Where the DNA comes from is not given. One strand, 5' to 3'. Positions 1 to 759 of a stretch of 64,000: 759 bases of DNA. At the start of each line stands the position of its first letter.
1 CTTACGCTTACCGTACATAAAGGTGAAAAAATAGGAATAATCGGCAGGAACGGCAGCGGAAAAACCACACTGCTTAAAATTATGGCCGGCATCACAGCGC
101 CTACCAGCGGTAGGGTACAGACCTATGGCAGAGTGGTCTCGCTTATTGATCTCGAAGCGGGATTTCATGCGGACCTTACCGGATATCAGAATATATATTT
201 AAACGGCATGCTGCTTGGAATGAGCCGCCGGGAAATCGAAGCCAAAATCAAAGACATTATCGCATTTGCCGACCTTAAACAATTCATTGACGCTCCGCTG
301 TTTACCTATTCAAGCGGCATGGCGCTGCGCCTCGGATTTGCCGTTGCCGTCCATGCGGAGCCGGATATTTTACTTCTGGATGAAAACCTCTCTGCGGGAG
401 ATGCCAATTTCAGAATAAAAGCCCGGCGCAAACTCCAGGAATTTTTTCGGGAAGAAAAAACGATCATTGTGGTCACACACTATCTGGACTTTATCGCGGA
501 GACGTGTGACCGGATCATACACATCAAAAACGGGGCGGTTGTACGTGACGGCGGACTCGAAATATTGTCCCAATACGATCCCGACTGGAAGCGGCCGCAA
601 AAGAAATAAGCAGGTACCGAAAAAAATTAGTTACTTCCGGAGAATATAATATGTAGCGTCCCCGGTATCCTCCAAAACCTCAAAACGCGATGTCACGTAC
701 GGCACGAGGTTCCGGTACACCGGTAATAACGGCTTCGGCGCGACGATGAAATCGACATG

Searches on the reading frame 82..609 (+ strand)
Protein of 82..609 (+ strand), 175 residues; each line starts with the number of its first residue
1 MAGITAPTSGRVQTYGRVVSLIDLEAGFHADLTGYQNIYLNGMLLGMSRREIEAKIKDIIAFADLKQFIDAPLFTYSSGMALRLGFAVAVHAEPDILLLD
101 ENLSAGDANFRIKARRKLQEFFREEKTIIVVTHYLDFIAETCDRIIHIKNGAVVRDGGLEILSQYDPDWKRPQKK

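Call 18: search_protein_families(library=pfam, proteins=[window:82-609:+], max_evalue=0.0001)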
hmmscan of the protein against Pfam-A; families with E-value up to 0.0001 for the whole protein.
window:82-609:+ (175 aa): 1 family
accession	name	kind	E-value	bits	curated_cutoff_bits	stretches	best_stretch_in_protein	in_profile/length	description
PF00005.33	ABC_tran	-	2.7e-06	28.5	25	1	5-102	35-135/137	ABC transporter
